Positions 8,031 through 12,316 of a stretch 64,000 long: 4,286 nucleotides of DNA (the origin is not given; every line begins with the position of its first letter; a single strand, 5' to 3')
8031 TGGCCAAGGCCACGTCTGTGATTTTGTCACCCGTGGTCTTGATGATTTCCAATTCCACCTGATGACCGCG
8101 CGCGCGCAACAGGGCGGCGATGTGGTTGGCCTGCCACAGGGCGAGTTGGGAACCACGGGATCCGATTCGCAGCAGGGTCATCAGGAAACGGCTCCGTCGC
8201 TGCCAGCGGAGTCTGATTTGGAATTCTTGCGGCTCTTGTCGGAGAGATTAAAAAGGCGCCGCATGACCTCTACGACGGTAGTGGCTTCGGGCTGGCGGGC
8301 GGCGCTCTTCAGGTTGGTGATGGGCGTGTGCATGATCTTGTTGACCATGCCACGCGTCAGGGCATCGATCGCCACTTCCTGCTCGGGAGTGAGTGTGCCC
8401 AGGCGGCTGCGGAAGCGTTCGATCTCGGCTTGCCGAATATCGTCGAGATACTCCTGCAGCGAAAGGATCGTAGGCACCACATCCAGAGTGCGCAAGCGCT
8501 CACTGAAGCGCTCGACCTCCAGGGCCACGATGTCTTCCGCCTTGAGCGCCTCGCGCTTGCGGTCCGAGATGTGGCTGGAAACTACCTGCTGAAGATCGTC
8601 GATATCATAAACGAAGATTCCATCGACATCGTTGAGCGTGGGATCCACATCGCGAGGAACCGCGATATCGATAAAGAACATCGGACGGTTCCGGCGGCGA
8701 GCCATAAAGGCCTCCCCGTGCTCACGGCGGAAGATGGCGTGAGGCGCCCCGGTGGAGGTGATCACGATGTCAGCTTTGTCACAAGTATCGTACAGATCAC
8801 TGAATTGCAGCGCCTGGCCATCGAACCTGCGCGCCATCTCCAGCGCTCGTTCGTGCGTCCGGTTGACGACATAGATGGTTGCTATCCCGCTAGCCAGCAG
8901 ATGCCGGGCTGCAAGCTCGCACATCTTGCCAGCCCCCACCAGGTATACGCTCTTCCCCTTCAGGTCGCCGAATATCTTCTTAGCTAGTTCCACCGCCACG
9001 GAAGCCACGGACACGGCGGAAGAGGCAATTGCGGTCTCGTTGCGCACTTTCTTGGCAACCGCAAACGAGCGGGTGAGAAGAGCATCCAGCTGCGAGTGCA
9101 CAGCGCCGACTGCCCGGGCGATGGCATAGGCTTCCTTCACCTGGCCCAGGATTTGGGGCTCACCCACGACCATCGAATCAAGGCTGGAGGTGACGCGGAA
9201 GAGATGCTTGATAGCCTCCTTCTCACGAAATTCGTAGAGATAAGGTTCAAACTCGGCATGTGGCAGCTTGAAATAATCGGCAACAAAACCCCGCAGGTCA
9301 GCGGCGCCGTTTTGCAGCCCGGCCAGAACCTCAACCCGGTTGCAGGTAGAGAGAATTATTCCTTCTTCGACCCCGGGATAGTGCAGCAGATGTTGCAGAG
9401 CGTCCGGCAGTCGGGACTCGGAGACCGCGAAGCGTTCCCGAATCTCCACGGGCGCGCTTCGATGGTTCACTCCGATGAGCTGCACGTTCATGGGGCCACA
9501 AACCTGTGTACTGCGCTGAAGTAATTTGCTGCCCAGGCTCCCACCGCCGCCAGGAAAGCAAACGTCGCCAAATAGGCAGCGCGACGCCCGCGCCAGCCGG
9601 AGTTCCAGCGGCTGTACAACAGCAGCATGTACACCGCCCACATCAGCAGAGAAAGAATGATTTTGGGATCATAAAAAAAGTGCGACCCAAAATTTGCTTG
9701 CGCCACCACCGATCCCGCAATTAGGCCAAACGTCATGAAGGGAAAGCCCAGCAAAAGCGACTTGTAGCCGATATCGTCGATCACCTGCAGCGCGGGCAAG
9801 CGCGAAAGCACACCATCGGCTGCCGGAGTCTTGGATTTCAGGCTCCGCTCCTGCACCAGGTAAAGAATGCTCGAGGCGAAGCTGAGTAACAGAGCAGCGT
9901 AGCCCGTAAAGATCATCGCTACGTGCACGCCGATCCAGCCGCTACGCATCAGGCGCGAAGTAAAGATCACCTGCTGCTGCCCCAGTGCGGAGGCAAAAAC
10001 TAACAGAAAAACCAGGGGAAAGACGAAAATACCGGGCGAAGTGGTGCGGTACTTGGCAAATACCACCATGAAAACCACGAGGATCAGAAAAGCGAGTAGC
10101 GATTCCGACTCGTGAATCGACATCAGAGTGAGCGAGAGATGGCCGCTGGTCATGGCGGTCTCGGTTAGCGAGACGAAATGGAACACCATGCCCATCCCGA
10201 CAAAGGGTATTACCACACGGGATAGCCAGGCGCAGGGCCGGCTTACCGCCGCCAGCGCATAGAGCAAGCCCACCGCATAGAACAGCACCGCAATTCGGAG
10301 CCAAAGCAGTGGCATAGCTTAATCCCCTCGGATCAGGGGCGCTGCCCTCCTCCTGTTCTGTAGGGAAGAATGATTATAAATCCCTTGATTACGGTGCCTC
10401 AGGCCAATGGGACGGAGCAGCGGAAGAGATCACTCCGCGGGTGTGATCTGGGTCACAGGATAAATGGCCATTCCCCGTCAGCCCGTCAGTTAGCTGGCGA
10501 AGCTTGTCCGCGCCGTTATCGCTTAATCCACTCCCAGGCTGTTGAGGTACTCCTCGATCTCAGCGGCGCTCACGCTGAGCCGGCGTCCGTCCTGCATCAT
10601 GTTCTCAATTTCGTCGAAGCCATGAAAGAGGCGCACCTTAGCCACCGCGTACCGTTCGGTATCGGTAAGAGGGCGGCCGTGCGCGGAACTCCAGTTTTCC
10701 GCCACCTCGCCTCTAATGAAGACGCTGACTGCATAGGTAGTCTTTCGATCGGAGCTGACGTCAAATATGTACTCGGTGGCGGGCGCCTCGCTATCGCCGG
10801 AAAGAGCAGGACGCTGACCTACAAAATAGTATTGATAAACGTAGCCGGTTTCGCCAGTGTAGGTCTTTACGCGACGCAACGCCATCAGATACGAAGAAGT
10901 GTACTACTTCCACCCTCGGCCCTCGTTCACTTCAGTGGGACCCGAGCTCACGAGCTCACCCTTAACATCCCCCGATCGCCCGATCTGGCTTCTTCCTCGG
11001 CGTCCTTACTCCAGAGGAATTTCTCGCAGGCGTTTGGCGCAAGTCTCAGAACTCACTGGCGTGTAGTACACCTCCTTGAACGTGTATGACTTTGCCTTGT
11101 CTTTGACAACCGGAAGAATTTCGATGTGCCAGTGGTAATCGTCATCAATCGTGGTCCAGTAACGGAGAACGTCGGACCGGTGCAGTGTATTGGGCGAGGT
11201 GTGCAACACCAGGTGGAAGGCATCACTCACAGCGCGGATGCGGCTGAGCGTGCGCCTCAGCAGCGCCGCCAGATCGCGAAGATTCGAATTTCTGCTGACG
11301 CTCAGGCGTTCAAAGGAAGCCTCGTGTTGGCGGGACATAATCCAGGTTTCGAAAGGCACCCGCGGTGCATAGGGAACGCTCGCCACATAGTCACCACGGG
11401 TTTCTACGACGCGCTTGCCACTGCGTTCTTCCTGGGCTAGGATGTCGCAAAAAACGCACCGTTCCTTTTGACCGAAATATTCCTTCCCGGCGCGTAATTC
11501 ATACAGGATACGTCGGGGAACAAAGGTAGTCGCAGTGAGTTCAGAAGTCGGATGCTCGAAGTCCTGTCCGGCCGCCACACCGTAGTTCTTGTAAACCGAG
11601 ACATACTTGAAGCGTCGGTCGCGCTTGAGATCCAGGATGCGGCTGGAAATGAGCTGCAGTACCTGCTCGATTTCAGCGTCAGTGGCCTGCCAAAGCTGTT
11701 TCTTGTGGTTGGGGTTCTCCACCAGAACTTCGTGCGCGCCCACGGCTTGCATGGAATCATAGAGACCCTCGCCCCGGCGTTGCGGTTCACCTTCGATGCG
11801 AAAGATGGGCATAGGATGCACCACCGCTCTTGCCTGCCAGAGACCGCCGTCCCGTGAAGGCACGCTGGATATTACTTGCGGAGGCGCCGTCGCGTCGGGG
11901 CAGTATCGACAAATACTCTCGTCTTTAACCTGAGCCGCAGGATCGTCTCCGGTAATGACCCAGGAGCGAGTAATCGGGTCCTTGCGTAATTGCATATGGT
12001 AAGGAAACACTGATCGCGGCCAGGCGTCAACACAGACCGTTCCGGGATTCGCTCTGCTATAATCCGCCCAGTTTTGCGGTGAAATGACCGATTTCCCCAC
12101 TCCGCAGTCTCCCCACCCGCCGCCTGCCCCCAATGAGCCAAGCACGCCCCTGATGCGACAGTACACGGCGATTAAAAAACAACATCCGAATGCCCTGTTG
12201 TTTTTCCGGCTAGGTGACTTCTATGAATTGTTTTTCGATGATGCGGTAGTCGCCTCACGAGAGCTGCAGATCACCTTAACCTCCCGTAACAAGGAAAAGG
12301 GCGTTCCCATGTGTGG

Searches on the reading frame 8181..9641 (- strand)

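Call 15: search_protein_families(library=pfam, proteins=[window:8181-9641:-], max_evalue=0.001)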
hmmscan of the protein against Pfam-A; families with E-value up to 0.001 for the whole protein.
window:8181-9641:- (486 aa): 6 families
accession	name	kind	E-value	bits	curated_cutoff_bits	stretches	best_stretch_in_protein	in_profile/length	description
PF05201.20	GlutR_N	-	1.9e-50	171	27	1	56-203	1-151/151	Glutamyl-tRNAGlu reductase, N-terminal domain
PF01488.26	Shikimate_DH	-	2.4e-45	154.4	24.3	1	218-353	1-138/138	Shikimate / quinate 5-dehydrogenase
PF00745.25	GlutR_dimer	-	6.5e-29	100.6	22.9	1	367-466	1-99/99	Glutamyl-tRNAGlu reductase, dimerisation domain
PF03807.23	F420_oxidored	-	4.6e-06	27.6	21.6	1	234-299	4-69/94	NADP oxidoreductase coenzyme F420-dependent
PF13241.12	NAD_binding_7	-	7.2e-06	27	22.1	1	223-301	1-73/104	Putative NAD(P)-binding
PF02882.25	THF_DHG_CYH_C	-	0.00013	21.7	27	0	213-271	20-78/160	Tetrahydrofolate dehydrogenase/cyclohydrolase, NAD(P)-binding domain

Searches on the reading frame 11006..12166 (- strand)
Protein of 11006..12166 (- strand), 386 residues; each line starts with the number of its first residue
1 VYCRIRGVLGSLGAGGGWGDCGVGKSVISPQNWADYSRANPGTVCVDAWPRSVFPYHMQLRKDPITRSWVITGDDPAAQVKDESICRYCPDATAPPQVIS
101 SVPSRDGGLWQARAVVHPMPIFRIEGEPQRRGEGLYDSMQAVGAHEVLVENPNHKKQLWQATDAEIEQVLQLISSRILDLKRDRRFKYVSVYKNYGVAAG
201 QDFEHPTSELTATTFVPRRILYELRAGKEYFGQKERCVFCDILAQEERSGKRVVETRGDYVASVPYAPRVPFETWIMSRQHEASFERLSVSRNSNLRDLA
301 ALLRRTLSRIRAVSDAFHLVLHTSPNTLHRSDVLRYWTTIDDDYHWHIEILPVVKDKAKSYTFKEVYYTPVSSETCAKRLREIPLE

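Call 16: search_protein_families(library=pfam, proteins=[window:11006-12166:-], max_evalue=0.001)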
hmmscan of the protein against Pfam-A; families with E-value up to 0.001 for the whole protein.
window:11006-12166:- (386 aa): 3 families
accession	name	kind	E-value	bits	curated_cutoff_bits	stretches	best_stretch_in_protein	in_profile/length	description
PF02744.22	GalP_UDP_tr_C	-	3e-07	30.8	29.2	1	225-310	3-85/165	Galactose-1-phosphate uridyl transferase, C-terminal domain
PF01087.27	GalP_UDP_transf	-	7.3e-05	23.7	22.1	1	132-217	99-184/184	Galactose-1-phosphate uridyl transferase, N-terminal domain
PF16285.10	DUF4931_N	-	0.00044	20.8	24.1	0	145-207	53-115/124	Domain of unknown function (DUF4931) N-terminal domain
